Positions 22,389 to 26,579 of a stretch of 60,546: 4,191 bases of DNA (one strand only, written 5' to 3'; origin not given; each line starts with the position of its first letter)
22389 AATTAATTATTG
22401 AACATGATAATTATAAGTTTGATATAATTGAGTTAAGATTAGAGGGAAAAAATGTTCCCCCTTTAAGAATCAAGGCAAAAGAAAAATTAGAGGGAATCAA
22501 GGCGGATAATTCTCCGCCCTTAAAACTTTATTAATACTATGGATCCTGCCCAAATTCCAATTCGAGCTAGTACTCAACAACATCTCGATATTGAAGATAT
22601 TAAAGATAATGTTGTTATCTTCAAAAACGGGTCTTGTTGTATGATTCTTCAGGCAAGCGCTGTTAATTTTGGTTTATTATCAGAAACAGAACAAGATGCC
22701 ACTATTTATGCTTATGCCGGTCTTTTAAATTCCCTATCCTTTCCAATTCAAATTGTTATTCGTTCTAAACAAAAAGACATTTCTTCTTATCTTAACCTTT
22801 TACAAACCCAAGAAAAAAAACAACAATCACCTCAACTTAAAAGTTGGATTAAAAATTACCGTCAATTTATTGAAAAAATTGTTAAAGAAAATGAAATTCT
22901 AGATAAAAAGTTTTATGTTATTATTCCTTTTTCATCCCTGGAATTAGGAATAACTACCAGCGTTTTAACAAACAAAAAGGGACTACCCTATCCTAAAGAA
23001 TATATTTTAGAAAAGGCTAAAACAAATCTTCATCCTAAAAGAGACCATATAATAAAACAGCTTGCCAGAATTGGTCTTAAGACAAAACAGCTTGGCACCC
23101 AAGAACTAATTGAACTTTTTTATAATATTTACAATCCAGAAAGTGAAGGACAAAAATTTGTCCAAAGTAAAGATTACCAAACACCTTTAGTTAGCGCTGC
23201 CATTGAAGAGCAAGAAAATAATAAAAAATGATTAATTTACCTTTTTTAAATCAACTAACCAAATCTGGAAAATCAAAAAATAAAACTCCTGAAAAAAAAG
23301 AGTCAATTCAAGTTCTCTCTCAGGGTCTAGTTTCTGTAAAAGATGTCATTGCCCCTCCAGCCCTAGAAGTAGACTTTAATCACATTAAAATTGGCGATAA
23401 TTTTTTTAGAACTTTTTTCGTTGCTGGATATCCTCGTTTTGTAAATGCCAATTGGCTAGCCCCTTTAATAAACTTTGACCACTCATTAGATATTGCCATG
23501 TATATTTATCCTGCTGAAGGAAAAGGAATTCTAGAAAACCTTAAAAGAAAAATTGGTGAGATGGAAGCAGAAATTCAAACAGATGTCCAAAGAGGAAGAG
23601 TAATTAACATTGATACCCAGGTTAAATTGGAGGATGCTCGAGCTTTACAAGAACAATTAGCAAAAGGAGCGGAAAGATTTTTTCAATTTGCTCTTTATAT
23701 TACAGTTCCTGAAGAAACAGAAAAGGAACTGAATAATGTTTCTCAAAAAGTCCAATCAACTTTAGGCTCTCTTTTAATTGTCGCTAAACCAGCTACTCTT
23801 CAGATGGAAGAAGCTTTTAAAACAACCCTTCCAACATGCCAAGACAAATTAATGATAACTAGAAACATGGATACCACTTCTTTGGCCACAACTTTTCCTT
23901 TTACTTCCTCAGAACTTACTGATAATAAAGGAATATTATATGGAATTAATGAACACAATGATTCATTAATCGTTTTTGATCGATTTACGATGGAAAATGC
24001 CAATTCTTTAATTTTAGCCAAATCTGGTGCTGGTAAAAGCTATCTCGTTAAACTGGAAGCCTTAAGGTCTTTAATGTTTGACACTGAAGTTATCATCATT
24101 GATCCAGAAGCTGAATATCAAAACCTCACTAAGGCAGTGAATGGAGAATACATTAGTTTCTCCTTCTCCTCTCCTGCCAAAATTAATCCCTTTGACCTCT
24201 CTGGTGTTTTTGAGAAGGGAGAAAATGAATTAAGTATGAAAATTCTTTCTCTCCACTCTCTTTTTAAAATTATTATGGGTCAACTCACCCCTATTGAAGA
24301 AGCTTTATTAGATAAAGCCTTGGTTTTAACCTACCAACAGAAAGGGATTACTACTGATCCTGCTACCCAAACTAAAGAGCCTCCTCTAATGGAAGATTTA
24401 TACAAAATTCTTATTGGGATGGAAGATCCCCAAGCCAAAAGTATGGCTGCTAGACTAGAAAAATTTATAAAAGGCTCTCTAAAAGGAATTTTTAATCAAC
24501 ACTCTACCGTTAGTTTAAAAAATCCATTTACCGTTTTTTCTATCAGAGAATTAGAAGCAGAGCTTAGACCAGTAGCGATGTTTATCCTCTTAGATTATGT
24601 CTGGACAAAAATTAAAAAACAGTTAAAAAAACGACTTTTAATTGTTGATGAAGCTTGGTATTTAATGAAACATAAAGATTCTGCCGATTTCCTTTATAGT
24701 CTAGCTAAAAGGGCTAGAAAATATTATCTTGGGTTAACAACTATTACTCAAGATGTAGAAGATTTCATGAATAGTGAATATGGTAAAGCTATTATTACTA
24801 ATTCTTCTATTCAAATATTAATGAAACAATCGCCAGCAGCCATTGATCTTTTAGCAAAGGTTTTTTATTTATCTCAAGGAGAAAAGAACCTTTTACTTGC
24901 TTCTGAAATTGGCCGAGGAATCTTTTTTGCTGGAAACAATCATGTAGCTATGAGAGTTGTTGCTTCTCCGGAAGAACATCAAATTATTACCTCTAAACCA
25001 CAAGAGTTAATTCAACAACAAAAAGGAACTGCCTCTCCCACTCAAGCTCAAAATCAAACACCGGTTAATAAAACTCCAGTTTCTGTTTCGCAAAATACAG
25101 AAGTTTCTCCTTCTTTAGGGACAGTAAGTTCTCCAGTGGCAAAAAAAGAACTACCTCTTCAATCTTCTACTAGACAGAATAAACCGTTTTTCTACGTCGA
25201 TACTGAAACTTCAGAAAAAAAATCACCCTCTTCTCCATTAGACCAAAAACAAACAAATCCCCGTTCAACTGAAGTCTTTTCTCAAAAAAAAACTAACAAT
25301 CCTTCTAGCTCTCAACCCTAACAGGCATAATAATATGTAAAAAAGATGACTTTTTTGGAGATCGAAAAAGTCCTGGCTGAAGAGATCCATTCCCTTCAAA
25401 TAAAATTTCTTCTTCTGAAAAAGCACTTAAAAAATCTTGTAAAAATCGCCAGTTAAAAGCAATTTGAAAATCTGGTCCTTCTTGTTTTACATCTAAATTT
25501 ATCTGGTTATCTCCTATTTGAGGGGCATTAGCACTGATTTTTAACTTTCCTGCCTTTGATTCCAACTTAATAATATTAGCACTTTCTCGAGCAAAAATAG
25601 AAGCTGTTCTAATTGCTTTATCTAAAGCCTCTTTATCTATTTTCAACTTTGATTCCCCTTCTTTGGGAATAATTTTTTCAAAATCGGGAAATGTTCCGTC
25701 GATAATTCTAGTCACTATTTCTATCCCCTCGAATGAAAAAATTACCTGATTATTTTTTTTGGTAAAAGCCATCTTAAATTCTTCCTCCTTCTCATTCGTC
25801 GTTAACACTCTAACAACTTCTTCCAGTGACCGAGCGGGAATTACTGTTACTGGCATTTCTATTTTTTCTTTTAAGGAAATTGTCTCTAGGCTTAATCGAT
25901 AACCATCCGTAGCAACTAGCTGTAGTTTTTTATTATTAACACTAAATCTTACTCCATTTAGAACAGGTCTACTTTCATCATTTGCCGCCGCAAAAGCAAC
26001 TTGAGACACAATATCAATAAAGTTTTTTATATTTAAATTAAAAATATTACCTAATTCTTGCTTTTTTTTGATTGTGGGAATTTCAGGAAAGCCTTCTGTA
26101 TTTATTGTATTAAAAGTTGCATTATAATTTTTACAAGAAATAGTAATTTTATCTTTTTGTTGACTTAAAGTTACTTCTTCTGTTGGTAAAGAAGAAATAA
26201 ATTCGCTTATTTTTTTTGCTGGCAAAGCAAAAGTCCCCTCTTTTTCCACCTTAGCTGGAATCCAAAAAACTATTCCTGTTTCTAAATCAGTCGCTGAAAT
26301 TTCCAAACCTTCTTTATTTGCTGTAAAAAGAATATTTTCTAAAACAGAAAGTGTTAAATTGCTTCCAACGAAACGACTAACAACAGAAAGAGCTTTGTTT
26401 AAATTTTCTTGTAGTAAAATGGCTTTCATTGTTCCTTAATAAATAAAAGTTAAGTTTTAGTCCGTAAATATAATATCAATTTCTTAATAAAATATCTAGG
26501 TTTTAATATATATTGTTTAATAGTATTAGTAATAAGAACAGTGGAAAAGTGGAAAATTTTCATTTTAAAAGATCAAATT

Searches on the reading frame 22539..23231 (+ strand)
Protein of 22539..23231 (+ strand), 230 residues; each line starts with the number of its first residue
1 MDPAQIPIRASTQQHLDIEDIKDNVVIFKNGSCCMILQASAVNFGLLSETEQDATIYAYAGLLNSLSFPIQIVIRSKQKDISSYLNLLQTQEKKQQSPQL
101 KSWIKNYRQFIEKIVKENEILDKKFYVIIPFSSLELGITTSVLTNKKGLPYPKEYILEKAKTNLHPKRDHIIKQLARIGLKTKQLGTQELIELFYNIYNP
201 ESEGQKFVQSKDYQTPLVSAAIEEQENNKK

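Call 5: search_protein_families(library=pfam, proteins=[window:22539-23231:+], max_evalue=0.01)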
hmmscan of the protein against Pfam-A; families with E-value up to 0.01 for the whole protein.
window:22539-23231:+ (230 aa): 1 family
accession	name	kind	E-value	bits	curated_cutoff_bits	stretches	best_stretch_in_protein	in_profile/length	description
PF11130.14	TraC_F_IV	-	0.0079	15.7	28.1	1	79-206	66-178/375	TraC protein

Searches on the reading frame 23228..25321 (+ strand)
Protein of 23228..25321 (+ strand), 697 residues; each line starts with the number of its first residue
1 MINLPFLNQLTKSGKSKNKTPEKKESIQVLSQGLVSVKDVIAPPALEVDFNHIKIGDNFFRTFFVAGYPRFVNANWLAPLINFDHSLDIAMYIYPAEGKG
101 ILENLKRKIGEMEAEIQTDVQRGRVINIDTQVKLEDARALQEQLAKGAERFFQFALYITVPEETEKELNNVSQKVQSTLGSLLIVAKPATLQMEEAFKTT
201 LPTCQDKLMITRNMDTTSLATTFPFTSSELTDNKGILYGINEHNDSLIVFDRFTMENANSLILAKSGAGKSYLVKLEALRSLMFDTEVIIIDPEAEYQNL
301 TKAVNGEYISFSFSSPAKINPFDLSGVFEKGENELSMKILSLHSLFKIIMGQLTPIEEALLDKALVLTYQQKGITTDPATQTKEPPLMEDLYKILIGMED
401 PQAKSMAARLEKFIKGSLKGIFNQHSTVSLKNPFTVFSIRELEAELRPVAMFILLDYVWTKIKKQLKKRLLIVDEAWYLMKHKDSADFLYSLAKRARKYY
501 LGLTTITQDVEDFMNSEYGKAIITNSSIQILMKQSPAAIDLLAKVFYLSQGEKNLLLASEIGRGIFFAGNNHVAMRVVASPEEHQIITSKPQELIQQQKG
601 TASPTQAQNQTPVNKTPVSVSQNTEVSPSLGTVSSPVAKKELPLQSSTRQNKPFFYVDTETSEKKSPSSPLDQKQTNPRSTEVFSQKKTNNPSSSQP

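Call 5: search_protein_families(library=pfam, proteins=[window:23228-25321:+], max_evalue=0.01)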
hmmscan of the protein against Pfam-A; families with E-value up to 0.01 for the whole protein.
window:23228-25321:+ (697 aa): 4 families
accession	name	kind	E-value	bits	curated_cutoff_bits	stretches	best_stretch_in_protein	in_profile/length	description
PF19044.6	P-loop_TraG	-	1.6e-29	103.3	25.8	1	252-558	24-344/413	TraG P-loop domain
PF12846.13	AAA_10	-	2.6e-13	50.2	27.5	1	256-522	20-295/362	AAA-like domain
PF01935.23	DUF87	-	1.9e-08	35.1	23.2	1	261-325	27-93/220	Helicase HerA, central domain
PF13811.11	DUF4186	-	0.0019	18.7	25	0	583-623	30-70/109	Domain of unknown function (DUF4186)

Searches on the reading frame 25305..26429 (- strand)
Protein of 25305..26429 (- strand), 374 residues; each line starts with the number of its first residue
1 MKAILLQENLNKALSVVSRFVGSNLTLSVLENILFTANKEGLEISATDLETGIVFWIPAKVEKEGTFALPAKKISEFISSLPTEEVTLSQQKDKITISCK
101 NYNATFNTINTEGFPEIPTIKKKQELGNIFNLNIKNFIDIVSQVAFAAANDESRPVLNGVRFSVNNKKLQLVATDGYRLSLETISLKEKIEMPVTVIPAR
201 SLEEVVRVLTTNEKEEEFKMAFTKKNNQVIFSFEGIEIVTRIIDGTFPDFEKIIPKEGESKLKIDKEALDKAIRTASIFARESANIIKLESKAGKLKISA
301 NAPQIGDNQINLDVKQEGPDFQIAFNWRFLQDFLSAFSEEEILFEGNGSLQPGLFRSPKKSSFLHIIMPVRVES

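Call 5: search_protein_families(library=pfam, proteins=[window:25305-26429:-], max_evalue=0.01)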
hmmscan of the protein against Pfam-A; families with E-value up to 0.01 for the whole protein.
window:25305-26429:- (374 aa): 3 families
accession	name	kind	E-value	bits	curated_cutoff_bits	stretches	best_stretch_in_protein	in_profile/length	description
PF02767.21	DNA_pol3_beta_2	-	4.8e-32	111.1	27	1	132-249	2-116/116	DNA polymerase III beta subunit, central domain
PF00712.24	DNA_pol3_beta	-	2.9e-26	92.4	24.4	2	1-118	1-120/120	DNA polymerase III beta subunit, N-terminal domain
PF02768.20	DNA_pol3_beta_3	-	8.7e-25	87.3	27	1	252-371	2-121/121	DNA polymerase III beta subunit, C-terminal domain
